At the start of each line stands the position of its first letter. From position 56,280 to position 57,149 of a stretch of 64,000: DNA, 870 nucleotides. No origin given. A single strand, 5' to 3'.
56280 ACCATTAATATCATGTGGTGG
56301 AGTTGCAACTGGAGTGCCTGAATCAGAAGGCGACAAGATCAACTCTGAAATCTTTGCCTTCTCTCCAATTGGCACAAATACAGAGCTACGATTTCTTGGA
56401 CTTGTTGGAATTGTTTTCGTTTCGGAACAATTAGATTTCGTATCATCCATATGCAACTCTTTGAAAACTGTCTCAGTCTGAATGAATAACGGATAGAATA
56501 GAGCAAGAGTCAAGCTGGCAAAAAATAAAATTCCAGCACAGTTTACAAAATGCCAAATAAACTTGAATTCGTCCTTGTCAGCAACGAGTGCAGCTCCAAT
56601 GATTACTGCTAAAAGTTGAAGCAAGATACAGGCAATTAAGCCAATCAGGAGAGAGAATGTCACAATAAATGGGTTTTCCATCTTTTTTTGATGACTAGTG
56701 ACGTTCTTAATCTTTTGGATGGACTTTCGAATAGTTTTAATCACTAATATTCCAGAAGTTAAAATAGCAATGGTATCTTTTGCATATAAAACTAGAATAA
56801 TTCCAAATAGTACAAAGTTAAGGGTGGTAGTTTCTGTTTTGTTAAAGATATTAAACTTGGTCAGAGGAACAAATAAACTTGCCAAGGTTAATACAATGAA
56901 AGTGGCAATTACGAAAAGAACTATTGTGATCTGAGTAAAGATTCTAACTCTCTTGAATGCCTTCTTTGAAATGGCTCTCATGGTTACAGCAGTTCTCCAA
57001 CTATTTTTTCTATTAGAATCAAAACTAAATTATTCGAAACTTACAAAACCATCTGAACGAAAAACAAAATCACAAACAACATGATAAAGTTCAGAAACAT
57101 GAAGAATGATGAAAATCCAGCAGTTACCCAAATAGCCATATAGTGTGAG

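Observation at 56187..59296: Tandem duplicated pair of two-exon 7TM receptor-like genes with conserved intron position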

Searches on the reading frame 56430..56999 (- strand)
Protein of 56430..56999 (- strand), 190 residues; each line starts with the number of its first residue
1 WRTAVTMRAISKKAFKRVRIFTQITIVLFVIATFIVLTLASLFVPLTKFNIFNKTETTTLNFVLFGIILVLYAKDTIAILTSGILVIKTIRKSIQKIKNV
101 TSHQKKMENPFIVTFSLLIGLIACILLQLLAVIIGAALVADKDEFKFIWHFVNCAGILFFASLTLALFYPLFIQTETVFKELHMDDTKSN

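Call 27: search_protein_representatives(alignment_id=A2)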
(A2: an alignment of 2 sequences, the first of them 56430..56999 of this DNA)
Query: 2 sequences, 190 profile positions. Proteins with E-value up to 0.001 (for the whole library): 48; up to 1e-10: 25; up to 1e-30: 7. The best 48 are listed.
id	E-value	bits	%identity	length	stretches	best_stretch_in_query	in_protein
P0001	1.5e-105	367.3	-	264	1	7-190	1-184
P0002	6.1e-57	208.8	-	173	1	6-176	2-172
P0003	1.3e-54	201.2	-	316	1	1-190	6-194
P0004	1.4e-33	132.6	-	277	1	7-188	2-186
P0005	2.5e-33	131.8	-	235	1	11-182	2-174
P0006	3.2e-32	128.2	-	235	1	1-181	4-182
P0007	6.7e-32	127.1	-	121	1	78-189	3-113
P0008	1.9e-28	115.9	-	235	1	1-181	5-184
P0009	2.3e-28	115.6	-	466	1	1-183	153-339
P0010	1.3e-26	109.9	-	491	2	104-184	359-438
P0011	6.5e-24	101.1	-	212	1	7-182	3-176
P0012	1.0e-23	100.5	-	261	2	99-182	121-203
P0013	1.7e-23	99.8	-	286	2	102-183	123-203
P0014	4.8e-23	98.3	-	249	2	101-182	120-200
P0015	1.9e-22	96.3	-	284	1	7-190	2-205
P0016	3.0e-22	95.7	-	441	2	102-182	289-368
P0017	1.9e-21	93.1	-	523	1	1-182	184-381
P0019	8.4e-21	91.0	-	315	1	24-182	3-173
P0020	4.2e-20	88.7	-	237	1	1-185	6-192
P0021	1.0e-19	87.4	-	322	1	1-183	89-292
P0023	8.6e-17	77.9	-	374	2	103-183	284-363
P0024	1.1e-14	70.9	-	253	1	1-151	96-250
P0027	2.4e-09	53.6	-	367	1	1-181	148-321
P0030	1.2e-07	48.0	-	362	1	1-190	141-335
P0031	3.2e-07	46.7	-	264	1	5-176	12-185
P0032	3.4e-07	46.6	-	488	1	4-177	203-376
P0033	3.6e-07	46.5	-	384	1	8-181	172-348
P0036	2.3e-06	43.8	-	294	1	3-180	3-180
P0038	1.5e-05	41.2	-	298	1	1-133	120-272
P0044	1.2e-04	38.3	-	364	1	7-188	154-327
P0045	2.0e-04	37.5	-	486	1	10-184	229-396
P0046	3.6e-04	36.7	-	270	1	10-189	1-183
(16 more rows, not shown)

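Call 29: list_cluster_members(proteins=[P0009, P0010, P0016, P0017, P0023, P0027, P0030, P0032, P0033, P0044])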
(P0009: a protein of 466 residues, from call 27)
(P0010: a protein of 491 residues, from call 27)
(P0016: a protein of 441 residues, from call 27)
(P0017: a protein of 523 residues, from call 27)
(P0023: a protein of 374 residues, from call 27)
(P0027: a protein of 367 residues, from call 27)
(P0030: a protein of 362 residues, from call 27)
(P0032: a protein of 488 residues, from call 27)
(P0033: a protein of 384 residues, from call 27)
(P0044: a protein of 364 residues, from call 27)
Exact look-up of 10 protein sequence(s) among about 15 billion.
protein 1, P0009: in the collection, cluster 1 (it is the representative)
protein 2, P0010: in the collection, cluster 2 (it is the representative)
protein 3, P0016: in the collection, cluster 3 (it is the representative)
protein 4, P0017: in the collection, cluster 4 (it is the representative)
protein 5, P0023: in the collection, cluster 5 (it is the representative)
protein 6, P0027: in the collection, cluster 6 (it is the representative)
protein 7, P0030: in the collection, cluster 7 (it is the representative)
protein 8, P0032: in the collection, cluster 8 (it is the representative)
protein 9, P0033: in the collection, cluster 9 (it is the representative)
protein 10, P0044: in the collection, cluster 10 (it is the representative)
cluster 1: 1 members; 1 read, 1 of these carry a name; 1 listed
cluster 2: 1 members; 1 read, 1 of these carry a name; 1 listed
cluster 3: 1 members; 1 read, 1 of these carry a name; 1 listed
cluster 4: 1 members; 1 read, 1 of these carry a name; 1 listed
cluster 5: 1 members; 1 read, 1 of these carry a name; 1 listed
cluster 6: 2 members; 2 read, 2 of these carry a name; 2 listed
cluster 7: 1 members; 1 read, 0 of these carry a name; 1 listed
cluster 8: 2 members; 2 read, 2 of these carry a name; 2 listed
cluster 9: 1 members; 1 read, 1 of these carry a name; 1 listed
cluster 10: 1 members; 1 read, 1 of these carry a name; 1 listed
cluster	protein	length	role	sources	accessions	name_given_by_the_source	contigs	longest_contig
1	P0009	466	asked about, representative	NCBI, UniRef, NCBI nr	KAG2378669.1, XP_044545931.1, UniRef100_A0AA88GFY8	hypothetical protein C9374_007817 [Naegleria lovaniensis] | Uncharacterized protein n=1 Tax=Naegleria lovaniensis TaxID=51637 RepID=A0AA88GFY8_NAELO | uncharacterized protein C9374_007817 [Naegleria lovaniensis]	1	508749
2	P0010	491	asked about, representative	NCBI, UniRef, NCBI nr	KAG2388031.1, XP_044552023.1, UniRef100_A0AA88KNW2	hypothetical protein C9374_000881 [Naegleria lovaniensis] | Uncharacterized protein n=1 Tax=Naegleria lovaniensis TaxID=51637 RepID=A0AA88KNW2_NAELO | uncharacterized protein C9374_000881 [Naegleria lovaniensis]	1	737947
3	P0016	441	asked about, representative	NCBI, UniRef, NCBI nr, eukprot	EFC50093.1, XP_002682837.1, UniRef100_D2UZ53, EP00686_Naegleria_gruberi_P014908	predicted protein [Naegleria gruberi] | Predicted protein n=1 Tax=Naegleria gruberi TaxID=5762 RepID=D2UZ53_NAEGR | uncharacterized protein NAEGRDRAFT_61815 [Naegleria gruberi]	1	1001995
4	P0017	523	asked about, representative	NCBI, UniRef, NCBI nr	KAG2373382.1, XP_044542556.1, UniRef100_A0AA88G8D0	hypothetical protein C9374_012248 [Naegleria lovaniensis] | Uncharacterized protein n=1 Tax=Naegleria lovaniensis TaxID=51637 RepID=A0AA88G8D0_NAELO | uncharacterized protein C9374_012248 [Naegleria lovaniensis]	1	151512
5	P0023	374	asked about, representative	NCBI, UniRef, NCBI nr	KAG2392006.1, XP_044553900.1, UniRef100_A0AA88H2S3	hypothetical protein C9374_013491 [Naegleria lovaniensis] | Uncharacterized protein n=1 Tax=Naegleria lovaniensis TaxID=51637 RepID=A0AA88H2S3_NAELO | uncharacterized protein C9374_013491 [Naegleria lovaniensis]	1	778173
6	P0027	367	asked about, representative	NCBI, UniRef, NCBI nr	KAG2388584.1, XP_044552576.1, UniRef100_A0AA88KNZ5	hypothetical protein C9374_000023 [Naegleria lovaniensis] | Transmembrane protein n=1 Tax=Naegleria lovaniensis TaxID=51637 RepID=A0AA88KNZ5_NAELO | uncharacterized protein C9374_000023 [Naegleria lovaniensis]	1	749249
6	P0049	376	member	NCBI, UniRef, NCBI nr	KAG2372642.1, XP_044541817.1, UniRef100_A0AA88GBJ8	hypothetical protein C9374_013706 [Naegleria lovaniensis] | Uncharacterized protein n=1 Tax=Naegleria lovaniensis TaxID=51637 RepID=A0AA88GBJ8_NAELO | uncharacterized protein C9374_013706 [Naegleria lovaniensis]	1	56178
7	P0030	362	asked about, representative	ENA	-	-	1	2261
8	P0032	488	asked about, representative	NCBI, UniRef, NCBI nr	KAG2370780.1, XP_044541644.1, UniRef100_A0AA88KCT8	hypothetical protein C9374_014238 [Naegleria lovaniensis] | Uncharacterized protein n=1 Tax=Naegleria lovaniensis TaxID=51637 RepID=A0AA88KCT8_NAELO | uncharacterized protein C9374_014238 [Naegleria lovaniensis]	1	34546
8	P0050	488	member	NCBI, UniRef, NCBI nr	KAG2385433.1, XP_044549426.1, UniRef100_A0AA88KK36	hypothetical protein C9374_003248 [Naegleria lovaniensis] | Uncharacterized protein n=1 Tax=Naegleria lovaniensis TaxID=51637 RepID=A0AA88KK36_NAELO | uncharacterized protein C9374_003248 [Naegleria lovaniensis]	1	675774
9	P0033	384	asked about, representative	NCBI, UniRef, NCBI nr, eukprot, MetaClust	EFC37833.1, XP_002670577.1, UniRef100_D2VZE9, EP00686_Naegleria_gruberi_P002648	predicted protein [Naegleria gruberi] | Predicted protein n=1 Tax=Naegleria gruberi TaxID=5762 RepID=D2VZE9_NAEGR | uncharacterized protein NAEGRDRAFT_74466 [Naegleria gruberi]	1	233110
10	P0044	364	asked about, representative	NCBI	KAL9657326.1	hypothetical protein ABK040_011546 [Willaertia magna]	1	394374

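Call 30: search_protein_families(library=pfam, proteins=[P0009, P0010, P0016, P0017, P0023, P0027, P0030, P0032, P0033, P0045], max_evalue=1)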
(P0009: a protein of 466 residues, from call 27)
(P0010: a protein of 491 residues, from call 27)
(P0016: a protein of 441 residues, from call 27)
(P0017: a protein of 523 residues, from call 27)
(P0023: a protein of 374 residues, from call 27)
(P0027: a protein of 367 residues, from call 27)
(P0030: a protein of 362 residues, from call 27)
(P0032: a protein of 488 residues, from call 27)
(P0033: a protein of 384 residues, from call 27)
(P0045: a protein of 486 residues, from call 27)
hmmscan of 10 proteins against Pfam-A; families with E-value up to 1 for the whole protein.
P0009 (466 aa): 0 families

P0010 (491 aa): 1 family
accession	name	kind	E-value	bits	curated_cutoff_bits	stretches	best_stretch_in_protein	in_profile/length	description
PF05814.16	Ac76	-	0.15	12.5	22.5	1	410-451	29-70/83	Orf76 (Ac76)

P0016 (441 aa): 1 family
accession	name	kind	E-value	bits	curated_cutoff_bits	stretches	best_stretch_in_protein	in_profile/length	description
PF07850.20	Renin_r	-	0.17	12.4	27.8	1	273-322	7-56/79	Renin receptor-like transmembrane spanning segment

P0017 (523 aa): 1 family
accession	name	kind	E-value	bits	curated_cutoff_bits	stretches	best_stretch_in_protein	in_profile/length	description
PF25141.1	PGAP1_2nd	-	0.091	13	25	1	396-444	79-130/163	GPI inositol-deacylase beta-sandwich domain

P0023 (374 aa): 0 families

P0027 (367 aa): 0 families

P0030 (362 aa): 2 families
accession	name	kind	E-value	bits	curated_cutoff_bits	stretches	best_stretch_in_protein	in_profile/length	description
PF13962.11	PGG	-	0.029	14.6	24.1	1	209-261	54-108/116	Domain of unknown function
PF09716.15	ETRAMP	-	0.038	14.4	29.1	1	229-259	39-70/81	Malarial early transcribed membrane protein (ETRAMP)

P0032 (488 aa): 0 families

P0033 (384 aa): 0 families

P0045 (486 aa): 0 families

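Call 31: list_cluster_members(proteins=[P0002, P0003, P0004, P0005, P0006, P0008, P0011, P0015, P0021, P0045])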
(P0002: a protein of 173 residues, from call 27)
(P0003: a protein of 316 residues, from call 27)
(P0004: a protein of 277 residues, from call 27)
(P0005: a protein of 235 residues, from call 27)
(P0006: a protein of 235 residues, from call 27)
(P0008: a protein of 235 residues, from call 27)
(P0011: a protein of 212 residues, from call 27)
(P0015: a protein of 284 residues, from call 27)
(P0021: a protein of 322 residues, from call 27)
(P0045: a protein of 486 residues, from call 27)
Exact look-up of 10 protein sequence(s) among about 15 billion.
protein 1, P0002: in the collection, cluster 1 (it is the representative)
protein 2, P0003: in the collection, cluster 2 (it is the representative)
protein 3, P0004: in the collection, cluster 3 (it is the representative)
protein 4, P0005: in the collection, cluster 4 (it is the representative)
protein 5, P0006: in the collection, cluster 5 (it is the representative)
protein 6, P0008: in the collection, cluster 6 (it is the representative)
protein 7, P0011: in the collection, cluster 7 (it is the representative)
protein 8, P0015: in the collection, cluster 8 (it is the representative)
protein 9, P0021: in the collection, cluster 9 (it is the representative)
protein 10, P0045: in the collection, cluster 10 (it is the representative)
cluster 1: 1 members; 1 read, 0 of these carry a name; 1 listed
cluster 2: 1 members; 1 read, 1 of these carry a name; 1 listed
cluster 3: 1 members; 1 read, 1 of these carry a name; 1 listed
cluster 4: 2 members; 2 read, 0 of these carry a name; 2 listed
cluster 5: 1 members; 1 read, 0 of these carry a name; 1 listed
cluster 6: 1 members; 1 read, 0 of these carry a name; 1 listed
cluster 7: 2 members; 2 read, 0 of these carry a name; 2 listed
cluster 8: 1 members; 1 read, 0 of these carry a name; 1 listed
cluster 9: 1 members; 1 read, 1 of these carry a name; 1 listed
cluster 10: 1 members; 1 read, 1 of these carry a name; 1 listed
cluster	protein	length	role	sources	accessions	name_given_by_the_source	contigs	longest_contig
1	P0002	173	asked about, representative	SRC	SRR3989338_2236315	-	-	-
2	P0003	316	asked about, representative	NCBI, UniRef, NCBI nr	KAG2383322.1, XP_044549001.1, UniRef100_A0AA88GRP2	hypothetical protein C9374_004659 [Naegleria lovaniensis] | Uncharacterized protein n=1 Tax=Naegleria lovaniensis TaxID=51637 RepID=A0AA88GRP2_NAELO | uncharacterized protein C9374_004659 [Naegleria lovaniensis]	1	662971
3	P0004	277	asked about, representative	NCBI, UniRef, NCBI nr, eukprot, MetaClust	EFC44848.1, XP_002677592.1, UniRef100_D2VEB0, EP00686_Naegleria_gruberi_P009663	predicted protein [Naegleria gruberi] | Predicted protein n=1 Tax=Naegleria gruberi TaxID=5762 RepID=D2VEB0_NAEGR | uncharacterized protein NAEGRDRAFT_67213 [Naegleria gruberi]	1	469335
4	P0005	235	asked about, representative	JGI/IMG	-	-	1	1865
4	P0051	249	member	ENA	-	-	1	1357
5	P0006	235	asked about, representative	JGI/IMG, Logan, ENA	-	-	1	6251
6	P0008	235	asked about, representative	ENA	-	-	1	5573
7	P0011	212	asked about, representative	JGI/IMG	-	-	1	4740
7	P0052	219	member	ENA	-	-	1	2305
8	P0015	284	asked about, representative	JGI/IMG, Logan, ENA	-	-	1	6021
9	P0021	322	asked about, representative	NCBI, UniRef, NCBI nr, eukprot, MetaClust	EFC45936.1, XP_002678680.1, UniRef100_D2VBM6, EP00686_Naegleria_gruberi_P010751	predicted protein [Naegleria gruberi] | Predicted protein n=1 Tax=Naegleria gruberi TaxID=5762 RepID=D2VBM6_NAEGR | uncharacterized protein NAEGRDRAFT_66269 [Naegleria gruberi]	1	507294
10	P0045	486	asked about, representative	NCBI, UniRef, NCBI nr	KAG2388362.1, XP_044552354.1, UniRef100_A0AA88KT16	hypothetical protein C9374_000526 [Naegleria lovaniensis] | Uncharacterized protein n=1 Tax=Naegleria lovaniensis TaxID=51637 RepID=A0AA88KT16_NAELO | uncharacterized protein C9374_000526 [Naegleria lovaniensis]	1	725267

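Call 41: predict_structure(alignment_id=A4)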
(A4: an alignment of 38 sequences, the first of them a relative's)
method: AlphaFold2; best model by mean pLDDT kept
length: 466 residues; sequences in the alignment: 38
mean_pLDDT: 77.1   pTM: 0.71
mean pLDDT of the five models: 77.1, 76.7, 75.6, 74.9, 74.5
residues with pLDDT >= 90: 238; 70-90: 89; 50-70: 26; < 50: 113
segments of 3 or more residues with pLDDT < 50: 1-5, 358-396, 398-466
pLDDT, mean of each block of 10 residues (from residue 1): 54 89 90 96 98 96 92 92 96 96 96 94 92 92 92 89 92 94 94 89 90 92 93 90 83 63 73 91 94 83 94 95 88 86 86 53 40 41 43 43 39 37 37 38 36 38 39
secondary structure, 60 per line:
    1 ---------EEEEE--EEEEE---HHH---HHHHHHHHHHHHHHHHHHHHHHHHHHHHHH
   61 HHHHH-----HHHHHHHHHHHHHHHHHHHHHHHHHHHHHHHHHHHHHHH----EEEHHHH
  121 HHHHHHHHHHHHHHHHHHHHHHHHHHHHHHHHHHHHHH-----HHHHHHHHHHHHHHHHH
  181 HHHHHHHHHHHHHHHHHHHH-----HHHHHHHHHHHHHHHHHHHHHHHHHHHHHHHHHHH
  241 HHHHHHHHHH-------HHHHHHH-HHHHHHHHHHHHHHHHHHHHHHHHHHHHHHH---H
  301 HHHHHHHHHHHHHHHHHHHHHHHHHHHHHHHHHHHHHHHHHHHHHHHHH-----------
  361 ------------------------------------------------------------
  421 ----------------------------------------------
elements in order: E10-14 E17-21 H31-65 H71-109 E114-116 H117-158 H164-200 H206-250 H258-264 H266-296 H300-349

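Call 44: fold_search(model_id=the predicted structure, library=pdb)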
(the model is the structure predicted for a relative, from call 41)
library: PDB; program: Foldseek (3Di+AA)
matches with E <= 10: 788; with E <= 0.001: 0
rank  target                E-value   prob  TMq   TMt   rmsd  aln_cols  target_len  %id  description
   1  9j0i_R                3.3e-03  1.00  0.35  0.49   8.1       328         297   15  UDP-Glucuronic acid bound purinergic receptor P2Y14 complex with Gi (released 2025-06-04)
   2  9m0d_R                1.0e-02  1.00  0.33  0.53   9.8       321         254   10  Cryo-EM structure of neurotensin receptor 1 in complex with beta-arrestin 1 (released 2025-04-09)
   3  6me8_B                1.1e-02  1.00  0.36  0.41   8.4       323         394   12  XFEL crystal structure of human melatonin receptor MT2 (N86D) in complex with 2-phenylmelatonin (released 2019-04-24)
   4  4bv0_A                1.1e-02  1.00  0.32  0.46   8.9       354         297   12  High Resolution Structure of Evolved Agonist-bound Neurotensin Receptor 1 Mutant without Lysozyme Fusion (released 2014-01-29)
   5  9j0b_R                1.4e-02  1.00  0.33  0.45   7.9       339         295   15  UDP-Glucose bound purinergic receptor P2Y14 in complex with Gi (released 2025-06-04)
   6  9j0f_R                1.4e-02  1.00  0.33  0.45   8.0       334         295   14  NADH bound purinergic receptor P2Y14 in complex with Gi (released 2025-06-04)
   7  7vuz_R                1.6e-02  1.00  0.30  0.47   8.8       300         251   11  Cryo-EM structure of pseudoallergen receptor MRGPRX2 complex with PAMP-12, state2 (released 2021-12-01)
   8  9m8l_R                1.7e-02  1.00  0.33  0.49   9.1       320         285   13  cryo-EM structure of human TAS2R4 (released 2026-03-18)
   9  7vdm_R                1.8e-02  1.00  0.33  0.54   7.9       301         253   12  Cryo-EM structure of pseudoallergen receptor MRGPRX2 complex with substance P (released 2021-12-01)
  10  7vv3_R                1.8e-02  1.00  0.33  0.51   7.8       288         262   11  Cryo-EM structure of pseudoallergen receptor MRGPRX2 complex with linear cortistatin-14 (released 2021-12-01)
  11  7vv4_R                1.8e-02  1.00  0.33  0.51   7.8       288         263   11  Cryo-EM structure of pseudoallergen receptor MRGPRX2 complex with linear cortistatin-14, local (released 2021-12-01)
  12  6me6_B                1.8e-02  1.00  0.33  0.38   9.1       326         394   12  XFEL crystal structure of human melatonin receptor MT2 in complex with 2-phenylmelatonin (released 2019-04-24)
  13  7s8o_R                1.9e-02  1.00  0.31  0.49   7.9       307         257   12  CryoEM structure of Gi-coupled MRGPRX2 with small molecule agonist (R)-Zinc-3573 (released 2021-11-17)
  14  9erx_R                2.1e-02  1.00  0.35  0.49   8.2       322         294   12  Structural basis of D9-THC analog activity at the Cannabinoid 1 receptor (released 2024-06-26)
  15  9dqh_A                2.7e-02  1.00  0.35  0.55   6.9       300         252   11  CryoEM structure of Gq-coupled MRGPRD with a new agonist EP-2825 (released 2024-12-11)
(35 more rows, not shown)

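Call 47: find_encoding_contigs(protein=P0003, flank=10000, max_places=3)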
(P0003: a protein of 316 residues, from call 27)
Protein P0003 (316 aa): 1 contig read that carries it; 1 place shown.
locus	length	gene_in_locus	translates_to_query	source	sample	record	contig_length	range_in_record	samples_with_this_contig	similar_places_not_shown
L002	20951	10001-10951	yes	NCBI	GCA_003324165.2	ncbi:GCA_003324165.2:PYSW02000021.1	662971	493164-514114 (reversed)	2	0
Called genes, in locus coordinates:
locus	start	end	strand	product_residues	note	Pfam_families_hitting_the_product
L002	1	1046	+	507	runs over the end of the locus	PF05024:Gpi1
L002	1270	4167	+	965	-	-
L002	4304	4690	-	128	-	PF05347:Complex1_LYR, PF20263:LYRM2-like (weak)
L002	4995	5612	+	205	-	-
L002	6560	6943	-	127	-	-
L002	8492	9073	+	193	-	-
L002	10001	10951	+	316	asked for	-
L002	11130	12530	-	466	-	PF01139:RtcB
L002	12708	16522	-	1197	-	PF02415:Chlam_PMP (faint), PF00069:Pkinase, PF07714:PK_Tyr_Ser-Thr, PF03109:ABC1 (weak)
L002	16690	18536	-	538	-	PF13855:LRR_8 (faint), PF14580:LRR_9, PF12799:LRR_4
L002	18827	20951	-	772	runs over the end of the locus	PF00069:Pkinase, PF07714:PK_Tyr_Ser-Thr, PF14531:Kinase-like (faint), PF00659:POLO_box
